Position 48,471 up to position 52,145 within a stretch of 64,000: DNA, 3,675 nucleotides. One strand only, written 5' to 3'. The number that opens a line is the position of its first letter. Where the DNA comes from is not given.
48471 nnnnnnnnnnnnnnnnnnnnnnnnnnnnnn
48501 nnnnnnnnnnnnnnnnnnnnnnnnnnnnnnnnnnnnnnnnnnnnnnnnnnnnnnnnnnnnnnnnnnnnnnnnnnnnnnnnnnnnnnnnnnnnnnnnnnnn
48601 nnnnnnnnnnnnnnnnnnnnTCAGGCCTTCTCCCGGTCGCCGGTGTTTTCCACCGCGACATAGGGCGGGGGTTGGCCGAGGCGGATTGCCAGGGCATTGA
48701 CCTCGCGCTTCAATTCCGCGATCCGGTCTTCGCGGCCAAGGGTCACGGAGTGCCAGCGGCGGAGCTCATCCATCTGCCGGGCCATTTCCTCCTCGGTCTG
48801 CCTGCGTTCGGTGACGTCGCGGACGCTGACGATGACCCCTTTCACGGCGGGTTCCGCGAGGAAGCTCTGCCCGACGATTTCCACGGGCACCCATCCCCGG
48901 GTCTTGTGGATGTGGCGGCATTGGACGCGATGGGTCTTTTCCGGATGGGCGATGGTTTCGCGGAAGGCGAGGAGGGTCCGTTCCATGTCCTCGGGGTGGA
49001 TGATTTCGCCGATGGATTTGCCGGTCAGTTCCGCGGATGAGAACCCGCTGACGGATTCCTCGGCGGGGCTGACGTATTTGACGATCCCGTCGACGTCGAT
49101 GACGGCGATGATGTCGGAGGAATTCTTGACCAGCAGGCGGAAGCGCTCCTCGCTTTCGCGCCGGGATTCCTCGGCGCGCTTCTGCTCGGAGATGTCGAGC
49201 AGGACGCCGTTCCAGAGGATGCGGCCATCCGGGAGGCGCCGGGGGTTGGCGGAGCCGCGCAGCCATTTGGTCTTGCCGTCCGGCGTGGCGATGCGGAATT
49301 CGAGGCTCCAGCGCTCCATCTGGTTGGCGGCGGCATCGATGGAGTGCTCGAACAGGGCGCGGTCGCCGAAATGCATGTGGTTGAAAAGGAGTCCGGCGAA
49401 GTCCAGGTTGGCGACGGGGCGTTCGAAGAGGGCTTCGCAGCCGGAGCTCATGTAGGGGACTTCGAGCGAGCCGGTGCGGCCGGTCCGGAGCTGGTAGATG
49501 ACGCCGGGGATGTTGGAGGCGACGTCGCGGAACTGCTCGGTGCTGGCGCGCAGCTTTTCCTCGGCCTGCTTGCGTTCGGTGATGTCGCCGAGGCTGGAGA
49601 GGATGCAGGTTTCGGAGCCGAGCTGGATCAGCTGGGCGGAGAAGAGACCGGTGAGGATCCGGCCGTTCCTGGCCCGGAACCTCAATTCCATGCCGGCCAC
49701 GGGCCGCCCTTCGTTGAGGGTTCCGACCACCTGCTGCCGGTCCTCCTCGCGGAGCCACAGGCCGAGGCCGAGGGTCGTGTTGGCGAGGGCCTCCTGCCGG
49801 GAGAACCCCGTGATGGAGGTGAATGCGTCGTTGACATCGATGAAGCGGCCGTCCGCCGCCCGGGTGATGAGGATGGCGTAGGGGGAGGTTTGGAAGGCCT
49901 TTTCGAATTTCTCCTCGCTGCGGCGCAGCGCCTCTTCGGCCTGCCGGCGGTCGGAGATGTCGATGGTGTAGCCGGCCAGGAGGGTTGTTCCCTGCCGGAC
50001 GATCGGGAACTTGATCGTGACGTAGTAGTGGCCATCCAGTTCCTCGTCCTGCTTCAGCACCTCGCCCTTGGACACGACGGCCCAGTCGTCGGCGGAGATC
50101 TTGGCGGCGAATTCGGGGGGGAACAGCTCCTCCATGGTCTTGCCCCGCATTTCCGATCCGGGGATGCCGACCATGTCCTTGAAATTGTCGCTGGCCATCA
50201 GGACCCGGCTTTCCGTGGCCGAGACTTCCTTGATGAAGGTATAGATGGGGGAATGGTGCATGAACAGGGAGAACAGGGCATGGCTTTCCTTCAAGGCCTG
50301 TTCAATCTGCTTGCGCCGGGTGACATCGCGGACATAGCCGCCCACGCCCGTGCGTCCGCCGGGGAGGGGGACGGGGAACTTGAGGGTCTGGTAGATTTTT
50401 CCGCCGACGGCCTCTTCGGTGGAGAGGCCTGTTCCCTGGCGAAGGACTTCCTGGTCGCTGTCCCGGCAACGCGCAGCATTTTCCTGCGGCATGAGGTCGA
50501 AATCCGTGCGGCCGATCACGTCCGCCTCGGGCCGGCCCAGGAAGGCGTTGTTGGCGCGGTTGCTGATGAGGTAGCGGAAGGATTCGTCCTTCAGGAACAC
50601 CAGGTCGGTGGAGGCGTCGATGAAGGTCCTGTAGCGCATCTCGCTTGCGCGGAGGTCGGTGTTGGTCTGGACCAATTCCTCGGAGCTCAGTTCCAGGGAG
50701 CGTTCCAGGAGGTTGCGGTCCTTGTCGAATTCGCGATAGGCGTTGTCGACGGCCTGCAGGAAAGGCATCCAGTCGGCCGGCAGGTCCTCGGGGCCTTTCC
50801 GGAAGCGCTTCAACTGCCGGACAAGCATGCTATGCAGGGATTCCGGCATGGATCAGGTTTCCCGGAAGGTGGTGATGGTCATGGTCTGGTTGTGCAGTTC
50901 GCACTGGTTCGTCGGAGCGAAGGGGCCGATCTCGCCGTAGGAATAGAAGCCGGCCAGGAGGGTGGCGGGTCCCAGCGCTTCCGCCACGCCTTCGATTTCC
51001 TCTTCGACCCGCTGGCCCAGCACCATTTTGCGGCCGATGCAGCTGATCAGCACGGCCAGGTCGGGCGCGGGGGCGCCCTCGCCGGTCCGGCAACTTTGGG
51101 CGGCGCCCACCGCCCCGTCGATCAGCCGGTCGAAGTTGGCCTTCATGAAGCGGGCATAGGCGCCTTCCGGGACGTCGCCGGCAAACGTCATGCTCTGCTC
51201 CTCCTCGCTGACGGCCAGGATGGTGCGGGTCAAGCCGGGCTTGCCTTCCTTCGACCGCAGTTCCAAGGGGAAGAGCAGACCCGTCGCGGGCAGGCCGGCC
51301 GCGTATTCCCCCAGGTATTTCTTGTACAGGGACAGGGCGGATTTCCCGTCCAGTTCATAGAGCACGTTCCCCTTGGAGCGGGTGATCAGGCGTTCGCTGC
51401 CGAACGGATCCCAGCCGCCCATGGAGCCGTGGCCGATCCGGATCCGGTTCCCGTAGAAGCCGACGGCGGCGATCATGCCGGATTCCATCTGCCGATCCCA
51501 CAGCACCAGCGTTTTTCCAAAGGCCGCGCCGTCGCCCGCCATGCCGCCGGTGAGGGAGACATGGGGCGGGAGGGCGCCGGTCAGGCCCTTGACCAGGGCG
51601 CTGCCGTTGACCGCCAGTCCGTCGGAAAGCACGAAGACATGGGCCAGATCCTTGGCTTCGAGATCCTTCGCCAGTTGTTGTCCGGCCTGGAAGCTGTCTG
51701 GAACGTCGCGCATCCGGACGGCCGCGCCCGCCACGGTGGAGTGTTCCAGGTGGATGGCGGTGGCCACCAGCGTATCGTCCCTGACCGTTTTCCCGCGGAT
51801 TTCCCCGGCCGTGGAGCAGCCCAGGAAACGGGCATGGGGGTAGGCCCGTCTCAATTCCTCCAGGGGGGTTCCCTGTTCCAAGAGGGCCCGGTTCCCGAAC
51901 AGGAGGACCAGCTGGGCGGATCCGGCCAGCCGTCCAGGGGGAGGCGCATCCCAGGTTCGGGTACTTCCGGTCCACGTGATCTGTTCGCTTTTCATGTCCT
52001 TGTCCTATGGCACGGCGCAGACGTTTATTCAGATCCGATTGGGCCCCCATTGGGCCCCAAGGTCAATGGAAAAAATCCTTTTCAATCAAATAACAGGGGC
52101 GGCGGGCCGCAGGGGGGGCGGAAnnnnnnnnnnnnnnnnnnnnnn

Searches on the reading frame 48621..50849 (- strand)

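Call 42: search_protein_families(library=pfam, proteins=[window:48621-50849:-], max_evalue=0.00001)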
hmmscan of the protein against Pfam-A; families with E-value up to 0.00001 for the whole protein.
window:48621-50849:- (742 aa): 5 families
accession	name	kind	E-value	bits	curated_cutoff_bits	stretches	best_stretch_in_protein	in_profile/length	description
PF08448.16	PAS_4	-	2.6e-45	153.6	23.1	3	78-181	2-110/110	PAS fold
PF00989.32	PAS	-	6.2e-32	110.4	22.6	2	568-679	1-113/113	PAS fold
PF08447.18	PAS_3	-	2.5e-29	101.8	25.6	2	487-548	25-87/89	PAS fold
PF13426.13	PAS_9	-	2.8e-28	98.6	27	1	579-681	2-103/103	PAS domain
PF13188.13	PAS_8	-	2e-16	59.7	21.8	1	313-359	1-46/65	PAS domain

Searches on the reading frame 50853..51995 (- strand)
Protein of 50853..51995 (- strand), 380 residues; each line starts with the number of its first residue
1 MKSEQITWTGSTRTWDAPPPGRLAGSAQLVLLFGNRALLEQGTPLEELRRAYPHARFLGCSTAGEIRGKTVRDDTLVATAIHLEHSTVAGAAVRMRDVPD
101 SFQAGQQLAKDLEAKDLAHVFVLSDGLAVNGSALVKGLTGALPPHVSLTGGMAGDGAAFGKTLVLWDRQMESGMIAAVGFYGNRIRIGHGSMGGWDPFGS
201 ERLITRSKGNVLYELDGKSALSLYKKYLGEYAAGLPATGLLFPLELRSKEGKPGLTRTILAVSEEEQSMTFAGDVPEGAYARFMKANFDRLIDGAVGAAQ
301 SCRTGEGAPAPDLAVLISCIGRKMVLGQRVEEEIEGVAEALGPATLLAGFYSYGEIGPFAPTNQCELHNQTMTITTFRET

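Call 42: search_protein_families(library=pfam, proteins=[window:50853-51995:-], max_evalue=0.00001)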
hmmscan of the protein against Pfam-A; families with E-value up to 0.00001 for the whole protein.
window:50853-51995:- (380 aa): 2 families
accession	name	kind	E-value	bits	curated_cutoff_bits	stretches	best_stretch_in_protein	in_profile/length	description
PF08495.15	FIST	-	3.9e-51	174.1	23.2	1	28-218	1-189/189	FIST N domain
PF10442.14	FIST_C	-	7.9e-36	123.5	28.5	1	220-358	1-131/131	FIST C domain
